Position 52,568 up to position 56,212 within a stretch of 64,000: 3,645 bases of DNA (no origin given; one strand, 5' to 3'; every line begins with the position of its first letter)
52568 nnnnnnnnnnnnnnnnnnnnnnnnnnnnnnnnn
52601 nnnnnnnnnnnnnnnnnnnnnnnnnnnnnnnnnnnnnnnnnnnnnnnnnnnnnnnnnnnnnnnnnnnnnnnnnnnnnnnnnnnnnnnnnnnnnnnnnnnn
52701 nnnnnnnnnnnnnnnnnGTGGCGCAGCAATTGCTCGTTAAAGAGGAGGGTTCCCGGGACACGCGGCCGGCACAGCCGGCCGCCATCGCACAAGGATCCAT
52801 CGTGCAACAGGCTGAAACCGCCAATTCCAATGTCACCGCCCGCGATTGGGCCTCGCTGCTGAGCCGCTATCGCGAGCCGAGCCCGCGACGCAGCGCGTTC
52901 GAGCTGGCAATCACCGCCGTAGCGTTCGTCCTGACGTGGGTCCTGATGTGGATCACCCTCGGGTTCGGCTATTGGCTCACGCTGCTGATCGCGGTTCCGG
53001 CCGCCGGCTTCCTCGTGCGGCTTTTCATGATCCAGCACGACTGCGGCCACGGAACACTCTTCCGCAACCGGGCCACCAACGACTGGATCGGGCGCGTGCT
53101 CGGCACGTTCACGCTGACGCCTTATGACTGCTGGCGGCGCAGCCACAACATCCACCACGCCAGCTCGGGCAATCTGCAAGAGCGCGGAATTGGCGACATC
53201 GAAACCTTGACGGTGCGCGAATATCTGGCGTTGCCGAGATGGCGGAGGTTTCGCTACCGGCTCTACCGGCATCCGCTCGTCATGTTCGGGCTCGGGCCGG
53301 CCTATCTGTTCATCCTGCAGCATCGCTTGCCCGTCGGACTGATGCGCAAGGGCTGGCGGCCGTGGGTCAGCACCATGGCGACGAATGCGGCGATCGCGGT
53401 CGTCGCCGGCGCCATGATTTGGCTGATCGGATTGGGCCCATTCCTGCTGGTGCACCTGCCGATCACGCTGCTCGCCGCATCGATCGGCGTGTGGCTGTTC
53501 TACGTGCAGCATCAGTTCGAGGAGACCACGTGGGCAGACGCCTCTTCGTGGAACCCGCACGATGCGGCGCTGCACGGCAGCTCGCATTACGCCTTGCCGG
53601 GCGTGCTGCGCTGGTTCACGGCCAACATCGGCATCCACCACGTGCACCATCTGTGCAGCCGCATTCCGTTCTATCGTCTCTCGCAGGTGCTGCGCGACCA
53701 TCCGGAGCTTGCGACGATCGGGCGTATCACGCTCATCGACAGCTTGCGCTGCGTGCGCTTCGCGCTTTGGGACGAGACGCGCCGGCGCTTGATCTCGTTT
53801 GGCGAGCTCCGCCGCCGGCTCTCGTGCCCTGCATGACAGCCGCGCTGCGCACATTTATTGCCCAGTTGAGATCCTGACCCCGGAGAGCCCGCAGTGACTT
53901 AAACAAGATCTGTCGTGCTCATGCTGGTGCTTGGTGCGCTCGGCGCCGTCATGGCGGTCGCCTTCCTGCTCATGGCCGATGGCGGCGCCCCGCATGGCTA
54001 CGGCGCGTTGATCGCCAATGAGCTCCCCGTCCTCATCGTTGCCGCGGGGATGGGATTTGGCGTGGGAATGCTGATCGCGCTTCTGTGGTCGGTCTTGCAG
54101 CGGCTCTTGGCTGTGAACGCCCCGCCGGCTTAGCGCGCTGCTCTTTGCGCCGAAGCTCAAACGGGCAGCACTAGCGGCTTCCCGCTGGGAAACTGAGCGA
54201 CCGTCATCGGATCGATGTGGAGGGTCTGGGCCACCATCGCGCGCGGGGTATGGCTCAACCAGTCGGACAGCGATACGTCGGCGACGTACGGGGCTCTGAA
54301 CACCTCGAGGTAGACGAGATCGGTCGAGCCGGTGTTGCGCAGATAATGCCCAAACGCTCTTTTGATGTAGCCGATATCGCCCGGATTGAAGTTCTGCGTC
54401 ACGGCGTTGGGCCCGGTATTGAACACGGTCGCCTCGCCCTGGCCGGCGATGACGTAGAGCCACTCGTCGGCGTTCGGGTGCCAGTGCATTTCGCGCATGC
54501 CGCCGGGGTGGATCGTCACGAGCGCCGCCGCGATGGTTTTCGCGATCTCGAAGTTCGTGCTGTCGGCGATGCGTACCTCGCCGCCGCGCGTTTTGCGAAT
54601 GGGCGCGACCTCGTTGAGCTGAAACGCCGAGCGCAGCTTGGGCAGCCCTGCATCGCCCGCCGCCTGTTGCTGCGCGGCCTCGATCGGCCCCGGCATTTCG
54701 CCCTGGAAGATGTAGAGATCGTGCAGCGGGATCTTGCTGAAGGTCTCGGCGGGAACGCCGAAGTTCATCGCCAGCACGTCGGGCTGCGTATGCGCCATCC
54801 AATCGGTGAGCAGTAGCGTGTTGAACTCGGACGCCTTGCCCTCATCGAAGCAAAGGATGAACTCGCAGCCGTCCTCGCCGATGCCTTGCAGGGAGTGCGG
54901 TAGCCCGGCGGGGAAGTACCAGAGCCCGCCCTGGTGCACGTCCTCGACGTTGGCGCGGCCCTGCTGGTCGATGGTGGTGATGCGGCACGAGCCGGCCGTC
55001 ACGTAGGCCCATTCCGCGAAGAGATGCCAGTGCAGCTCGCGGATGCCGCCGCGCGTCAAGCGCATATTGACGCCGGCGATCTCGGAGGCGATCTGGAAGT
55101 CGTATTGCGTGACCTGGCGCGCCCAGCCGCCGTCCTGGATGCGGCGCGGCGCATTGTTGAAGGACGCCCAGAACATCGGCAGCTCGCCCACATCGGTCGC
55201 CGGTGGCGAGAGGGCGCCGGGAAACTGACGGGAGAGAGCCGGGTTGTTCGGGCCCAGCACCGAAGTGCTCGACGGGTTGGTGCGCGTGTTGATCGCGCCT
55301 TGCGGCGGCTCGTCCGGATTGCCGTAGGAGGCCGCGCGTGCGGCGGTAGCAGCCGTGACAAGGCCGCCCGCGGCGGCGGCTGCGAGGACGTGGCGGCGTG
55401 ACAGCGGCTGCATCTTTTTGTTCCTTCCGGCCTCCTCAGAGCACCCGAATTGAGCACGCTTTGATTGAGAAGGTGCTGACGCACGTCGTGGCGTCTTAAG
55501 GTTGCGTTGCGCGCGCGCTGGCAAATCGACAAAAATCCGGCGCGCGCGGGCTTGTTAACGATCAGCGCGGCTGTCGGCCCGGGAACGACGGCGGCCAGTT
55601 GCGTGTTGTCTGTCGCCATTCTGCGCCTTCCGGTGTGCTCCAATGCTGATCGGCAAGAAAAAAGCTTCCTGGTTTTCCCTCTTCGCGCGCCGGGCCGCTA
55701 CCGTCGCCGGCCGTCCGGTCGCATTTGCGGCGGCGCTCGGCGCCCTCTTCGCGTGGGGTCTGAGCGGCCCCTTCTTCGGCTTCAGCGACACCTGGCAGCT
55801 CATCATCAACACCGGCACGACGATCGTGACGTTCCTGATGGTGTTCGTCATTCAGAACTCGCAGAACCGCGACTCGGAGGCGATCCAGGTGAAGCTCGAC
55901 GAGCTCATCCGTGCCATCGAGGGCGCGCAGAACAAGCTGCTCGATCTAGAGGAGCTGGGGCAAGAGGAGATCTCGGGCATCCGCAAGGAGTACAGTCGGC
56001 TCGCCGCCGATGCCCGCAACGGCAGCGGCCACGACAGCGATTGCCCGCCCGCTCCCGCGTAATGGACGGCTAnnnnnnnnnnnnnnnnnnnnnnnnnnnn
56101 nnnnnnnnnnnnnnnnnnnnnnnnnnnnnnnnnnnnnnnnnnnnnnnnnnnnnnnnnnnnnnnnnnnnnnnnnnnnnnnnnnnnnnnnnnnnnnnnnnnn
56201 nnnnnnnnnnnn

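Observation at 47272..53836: Compact cold-adaptation island combining translation/RNA rescue with membrane remodelling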

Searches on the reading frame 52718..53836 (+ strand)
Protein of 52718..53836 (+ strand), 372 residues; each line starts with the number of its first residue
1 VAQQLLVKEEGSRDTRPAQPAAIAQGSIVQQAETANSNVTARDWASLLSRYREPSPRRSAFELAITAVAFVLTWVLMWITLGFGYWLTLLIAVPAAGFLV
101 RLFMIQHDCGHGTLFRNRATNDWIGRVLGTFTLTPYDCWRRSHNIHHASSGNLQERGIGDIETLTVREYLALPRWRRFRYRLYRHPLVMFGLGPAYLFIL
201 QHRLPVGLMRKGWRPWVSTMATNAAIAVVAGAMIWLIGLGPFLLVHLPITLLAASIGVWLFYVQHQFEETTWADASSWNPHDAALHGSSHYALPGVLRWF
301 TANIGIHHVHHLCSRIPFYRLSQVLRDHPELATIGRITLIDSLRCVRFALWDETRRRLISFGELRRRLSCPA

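Call 7: search_protein_families(library=pfam, proteins=[window:52718-53836:+], max_evalue=0.01)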
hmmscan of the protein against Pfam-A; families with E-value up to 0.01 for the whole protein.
window:52718-53836:+ (372 aa): 1 family
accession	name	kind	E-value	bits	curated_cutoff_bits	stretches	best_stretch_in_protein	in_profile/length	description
PF00487.30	FA_desaturase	-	1.8e-34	120.1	29.7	1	86-330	3-240/253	Fatty acid desaturase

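Call 69: search_protein_families(library=ncbifam, proteins=[window:52718-53836:+], max_evalue=0.001)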
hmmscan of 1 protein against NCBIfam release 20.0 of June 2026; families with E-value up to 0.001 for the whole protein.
window:52718-53836:+ (372 aa): 4 families
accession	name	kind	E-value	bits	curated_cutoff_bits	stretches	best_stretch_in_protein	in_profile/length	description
NF052548.1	FAdesatDesABac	equivalog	2.9e-106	355.3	500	1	49-363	15-327/328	Delta(5) desaturase DesA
NF045690.1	BCarotKetCrtW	equivalog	1e-05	25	350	1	69-150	38-121/257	beta-carotene ketolase CrtW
NF041365.1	GntB_guanitoxin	equivalog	7.6e-05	22.3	380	1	68-323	28-273/308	guanitoxin biosynthesis L-arginine gamma (S) hydroxylase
NF052549.1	FAdesatDesBBac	equivalog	0.00043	19.7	500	1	53-157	24-126/340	Delta(10) desaturase DesB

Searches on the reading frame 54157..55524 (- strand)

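Call 7: search_protein_families(library=pfam, proteins=[window:54157-55524:-], max_evalue=0.01)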
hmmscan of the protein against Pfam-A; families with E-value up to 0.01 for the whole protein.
window:54157-55524:- (455 aa): 5 families
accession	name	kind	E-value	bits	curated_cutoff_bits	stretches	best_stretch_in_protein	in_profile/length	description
PF00190.28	Cupin_1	-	6.1e-45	152.9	22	2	302-441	2-149/151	Cupin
PF07883.17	Cupin_2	-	2e-22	79.1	27.2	2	335-409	2-70/70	Cupin domain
PF02311.25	AraC_binding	-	8e-05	22.8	21.1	1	163-221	17-70/135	AraC-like ligand binding domain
PF14667.12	Polysacc_synt_C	-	0.00012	22.6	28.7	1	333-406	20-96/111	Polysaccharide biosynthesis C-terminal domain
PF05899.18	Cupin_3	-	0.00071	19.7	23.5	0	170-208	26-60/74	EutQ-like cupin domain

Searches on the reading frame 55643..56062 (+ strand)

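Call 7: search_protein_families(library=pfam, proteins=[window:55643-56062:+], max_evalue=0.01)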
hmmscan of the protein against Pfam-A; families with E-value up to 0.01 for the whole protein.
window:55643-56062:+ (139 aa): 1 family
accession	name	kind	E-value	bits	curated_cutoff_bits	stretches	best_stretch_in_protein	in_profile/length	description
PF04120.17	Iron_permease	-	5.6e-49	165.6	25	1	11-129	1-119/128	Low affinity iron permease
